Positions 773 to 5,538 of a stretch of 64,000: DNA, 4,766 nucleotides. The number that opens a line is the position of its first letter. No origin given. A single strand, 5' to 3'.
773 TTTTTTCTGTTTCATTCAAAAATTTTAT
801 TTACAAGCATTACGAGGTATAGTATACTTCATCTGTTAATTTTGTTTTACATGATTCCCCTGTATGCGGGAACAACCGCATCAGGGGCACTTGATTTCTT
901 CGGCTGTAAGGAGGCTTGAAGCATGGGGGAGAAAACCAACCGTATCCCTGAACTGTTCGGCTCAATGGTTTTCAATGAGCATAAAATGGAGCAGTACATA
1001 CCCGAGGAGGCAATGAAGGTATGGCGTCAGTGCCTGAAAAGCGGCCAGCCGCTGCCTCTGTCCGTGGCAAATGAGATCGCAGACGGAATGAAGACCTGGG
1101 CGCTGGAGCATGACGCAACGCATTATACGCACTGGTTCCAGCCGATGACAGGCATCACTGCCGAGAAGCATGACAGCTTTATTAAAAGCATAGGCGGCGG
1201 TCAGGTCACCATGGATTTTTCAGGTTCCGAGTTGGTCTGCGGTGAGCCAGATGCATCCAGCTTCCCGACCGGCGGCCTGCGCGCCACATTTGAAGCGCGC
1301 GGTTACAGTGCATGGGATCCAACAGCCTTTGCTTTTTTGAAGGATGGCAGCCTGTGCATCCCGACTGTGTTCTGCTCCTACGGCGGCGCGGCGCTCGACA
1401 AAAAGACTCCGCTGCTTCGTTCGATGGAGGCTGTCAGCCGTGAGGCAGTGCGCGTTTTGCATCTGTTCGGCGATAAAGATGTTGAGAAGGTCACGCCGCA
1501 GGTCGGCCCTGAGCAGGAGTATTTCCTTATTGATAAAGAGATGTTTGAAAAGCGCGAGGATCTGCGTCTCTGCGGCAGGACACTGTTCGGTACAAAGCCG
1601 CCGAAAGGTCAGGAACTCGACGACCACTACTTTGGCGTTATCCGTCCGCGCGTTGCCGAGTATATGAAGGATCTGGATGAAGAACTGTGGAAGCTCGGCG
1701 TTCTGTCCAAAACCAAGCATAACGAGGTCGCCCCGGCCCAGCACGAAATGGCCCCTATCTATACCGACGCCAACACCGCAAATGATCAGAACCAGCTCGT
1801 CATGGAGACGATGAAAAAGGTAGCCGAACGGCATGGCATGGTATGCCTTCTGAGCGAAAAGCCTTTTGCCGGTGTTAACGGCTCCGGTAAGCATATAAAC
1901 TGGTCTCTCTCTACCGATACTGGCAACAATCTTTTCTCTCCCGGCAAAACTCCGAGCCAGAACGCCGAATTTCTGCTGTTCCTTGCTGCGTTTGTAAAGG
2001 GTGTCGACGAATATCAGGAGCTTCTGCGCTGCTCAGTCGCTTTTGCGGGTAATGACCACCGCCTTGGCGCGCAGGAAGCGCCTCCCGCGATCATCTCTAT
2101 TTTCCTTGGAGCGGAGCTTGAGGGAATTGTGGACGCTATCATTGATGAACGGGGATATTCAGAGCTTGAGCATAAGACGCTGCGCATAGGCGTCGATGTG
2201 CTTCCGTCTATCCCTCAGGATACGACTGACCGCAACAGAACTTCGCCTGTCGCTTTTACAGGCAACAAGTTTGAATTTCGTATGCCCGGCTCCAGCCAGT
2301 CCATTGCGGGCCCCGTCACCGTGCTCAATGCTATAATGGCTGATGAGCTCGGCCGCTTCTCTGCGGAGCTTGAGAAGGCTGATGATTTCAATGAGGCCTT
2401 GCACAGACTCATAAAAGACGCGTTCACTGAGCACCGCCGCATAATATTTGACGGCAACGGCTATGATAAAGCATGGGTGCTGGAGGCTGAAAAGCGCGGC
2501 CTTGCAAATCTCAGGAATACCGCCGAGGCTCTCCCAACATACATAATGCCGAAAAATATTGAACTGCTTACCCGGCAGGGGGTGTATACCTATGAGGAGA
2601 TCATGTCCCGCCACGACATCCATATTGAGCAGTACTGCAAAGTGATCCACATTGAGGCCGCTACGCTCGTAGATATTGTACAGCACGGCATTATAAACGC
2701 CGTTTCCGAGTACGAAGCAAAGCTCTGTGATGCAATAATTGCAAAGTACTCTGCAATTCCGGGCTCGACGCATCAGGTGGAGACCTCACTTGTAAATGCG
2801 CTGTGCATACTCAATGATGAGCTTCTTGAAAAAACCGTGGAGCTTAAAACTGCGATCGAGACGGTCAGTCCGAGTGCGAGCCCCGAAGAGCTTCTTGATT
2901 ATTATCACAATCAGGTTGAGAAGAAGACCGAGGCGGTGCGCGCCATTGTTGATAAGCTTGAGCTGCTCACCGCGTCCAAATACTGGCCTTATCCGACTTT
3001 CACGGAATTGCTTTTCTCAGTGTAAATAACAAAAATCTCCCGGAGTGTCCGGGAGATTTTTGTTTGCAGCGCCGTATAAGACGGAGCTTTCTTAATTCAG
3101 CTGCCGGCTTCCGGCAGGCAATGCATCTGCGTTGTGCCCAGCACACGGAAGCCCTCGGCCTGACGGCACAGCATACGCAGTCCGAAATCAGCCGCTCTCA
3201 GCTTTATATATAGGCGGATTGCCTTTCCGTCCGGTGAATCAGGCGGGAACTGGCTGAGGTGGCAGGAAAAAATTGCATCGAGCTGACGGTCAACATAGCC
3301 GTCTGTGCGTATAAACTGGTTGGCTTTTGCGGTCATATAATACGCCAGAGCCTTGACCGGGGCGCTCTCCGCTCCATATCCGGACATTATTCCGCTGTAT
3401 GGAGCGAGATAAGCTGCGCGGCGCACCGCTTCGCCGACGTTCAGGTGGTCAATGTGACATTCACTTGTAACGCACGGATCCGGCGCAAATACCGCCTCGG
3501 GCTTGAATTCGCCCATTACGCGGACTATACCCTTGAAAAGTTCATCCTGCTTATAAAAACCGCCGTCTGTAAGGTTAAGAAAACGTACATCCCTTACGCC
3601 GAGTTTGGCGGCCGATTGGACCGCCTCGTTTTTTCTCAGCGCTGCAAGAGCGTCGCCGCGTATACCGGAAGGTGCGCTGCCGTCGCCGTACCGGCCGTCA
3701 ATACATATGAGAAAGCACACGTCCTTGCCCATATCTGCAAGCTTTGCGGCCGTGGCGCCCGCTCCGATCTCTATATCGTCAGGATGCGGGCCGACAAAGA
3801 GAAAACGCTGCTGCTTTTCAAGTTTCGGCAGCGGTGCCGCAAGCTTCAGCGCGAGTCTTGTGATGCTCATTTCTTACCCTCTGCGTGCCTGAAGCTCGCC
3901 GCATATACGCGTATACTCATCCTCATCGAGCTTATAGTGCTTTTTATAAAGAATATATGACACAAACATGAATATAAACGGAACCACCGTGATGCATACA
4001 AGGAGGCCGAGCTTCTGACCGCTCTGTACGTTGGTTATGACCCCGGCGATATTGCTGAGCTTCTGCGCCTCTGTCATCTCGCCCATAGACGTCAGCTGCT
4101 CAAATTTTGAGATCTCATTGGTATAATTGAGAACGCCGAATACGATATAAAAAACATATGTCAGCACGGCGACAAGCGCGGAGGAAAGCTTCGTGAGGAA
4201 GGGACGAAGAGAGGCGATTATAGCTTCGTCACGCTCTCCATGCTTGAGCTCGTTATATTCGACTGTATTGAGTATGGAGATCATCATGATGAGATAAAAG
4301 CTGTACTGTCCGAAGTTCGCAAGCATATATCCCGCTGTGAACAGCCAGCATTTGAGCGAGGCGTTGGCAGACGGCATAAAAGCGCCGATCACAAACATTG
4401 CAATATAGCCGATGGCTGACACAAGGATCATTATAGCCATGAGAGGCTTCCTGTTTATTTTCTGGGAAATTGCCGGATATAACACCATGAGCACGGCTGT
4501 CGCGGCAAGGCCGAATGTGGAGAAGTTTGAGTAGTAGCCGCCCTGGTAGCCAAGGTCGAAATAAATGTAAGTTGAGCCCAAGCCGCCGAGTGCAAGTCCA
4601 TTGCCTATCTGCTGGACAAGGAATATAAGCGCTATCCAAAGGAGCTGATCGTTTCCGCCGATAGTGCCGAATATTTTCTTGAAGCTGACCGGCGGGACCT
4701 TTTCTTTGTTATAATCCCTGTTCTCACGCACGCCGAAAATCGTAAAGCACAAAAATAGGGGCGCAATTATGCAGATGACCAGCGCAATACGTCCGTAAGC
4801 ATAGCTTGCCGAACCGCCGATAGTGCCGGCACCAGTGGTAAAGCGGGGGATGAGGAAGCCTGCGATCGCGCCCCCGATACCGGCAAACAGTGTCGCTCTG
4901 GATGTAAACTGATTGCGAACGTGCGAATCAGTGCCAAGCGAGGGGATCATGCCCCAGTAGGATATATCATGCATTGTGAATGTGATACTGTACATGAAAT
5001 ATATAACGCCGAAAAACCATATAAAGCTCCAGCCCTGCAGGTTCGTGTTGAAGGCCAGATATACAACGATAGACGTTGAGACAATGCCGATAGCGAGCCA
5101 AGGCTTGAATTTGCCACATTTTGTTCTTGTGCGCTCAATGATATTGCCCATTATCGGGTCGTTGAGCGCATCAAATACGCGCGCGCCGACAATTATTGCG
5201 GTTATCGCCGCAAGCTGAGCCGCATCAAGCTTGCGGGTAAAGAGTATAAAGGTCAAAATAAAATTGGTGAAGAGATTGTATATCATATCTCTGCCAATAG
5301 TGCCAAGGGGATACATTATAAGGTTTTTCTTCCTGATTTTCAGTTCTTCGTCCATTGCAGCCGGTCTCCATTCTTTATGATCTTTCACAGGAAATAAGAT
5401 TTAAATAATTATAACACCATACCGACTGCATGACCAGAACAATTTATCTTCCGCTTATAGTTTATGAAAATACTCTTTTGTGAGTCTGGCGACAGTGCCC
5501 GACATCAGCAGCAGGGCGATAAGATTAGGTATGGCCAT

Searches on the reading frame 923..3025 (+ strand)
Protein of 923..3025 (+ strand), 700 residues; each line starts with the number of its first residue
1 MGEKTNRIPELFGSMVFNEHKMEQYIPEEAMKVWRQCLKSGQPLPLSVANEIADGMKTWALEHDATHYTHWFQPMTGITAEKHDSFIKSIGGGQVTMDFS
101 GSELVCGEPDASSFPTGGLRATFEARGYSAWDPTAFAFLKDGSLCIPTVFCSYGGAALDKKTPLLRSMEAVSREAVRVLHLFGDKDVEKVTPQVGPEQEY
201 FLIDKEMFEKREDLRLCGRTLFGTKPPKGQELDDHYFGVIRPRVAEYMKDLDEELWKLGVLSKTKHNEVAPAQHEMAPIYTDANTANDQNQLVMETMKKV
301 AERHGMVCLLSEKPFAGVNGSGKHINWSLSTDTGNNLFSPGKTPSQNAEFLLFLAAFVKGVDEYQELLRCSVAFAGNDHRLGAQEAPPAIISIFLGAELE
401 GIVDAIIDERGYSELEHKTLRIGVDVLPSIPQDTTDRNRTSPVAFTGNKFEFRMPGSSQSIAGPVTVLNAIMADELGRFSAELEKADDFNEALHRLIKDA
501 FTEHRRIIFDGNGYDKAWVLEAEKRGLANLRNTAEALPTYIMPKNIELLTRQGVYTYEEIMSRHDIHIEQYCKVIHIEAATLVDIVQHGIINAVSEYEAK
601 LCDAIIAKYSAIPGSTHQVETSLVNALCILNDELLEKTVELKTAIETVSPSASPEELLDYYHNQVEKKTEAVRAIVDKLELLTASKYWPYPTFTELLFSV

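Call 61: search_protein_families(library=pfam, proteins=[window:923-3025:+], max_evalue=0.00001)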
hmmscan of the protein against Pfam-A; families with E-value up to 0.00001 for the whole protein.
window:923-3025:+ (700 aa): 3 families
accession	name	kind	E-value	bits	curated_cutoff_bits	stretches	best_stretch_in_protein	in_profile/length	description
PF12437.13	GSIII_N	-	1.4e-72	243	25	1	10-167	3-160/160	Glutamine synthetase type III N terminal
PF18318.6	Gln-synt_C-ter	-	4.2e-40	136.6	22.7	1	492-606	1-115/118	Glutamine synthetase C-terminal domain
PF00120.29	Gln-synt_C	-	1.3e-23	84.1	24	1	178-355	11-182/344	Glutamine synthetase, catalytic domain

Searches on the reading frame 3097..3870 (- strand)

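Call 62: search_protein_families(library=pfam, proteins=[window:3097-3870:-], max_evalue=0.00001)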
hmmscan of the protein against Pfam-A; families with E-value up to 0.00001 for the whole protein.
window:3097-3870:- (257 aa): 1 family
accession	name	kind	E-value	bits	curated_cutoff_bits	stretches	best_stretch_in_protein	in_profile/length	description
PF02585.22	PIG-L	-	6.3e-28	98.3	28.2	1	24-152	1-128/129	GlcNAc-PI de-N-acetylase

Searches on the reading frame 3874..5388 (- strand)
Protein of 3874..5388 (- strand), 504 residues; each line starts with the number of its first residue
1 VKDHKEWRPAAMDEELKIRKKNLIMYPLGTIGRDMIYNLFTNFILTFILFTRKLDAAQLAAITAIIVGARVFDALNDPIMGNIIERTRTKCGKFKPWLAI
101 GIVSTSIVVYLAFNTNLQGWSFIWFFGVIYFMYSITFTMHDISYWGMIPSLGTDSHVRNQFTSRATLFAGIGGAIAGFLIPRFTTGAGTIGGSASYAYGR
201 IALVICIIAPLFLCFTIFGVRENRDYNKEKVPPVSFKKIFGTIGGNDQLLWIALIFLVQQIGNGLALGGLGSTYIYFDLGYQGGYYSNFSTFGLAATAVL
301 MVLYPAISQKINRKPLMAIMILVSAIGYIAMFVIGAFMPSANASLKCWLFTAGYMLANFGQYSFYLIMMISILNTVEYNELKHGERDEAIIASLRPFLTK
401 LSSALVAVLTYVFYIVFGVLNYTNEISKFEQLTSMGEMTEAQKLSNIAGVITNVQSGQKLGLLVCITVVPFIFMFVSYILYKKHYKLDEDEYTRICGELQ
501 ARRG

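Call 61: search_protein_families(library=pfam, proteins=[window:3874-5388:-], max_evalue=0.00001)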
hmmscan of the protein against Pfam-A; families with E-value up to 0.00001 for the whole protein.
window:3874-5388:- (504 aa): 1 family
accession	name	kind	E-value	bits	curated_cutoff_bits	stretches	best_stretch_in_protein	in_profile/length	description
PF13347.12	MFS_2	-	5.8e-49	167.2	27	1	25-481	1-420/427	MFS/sugar transport protein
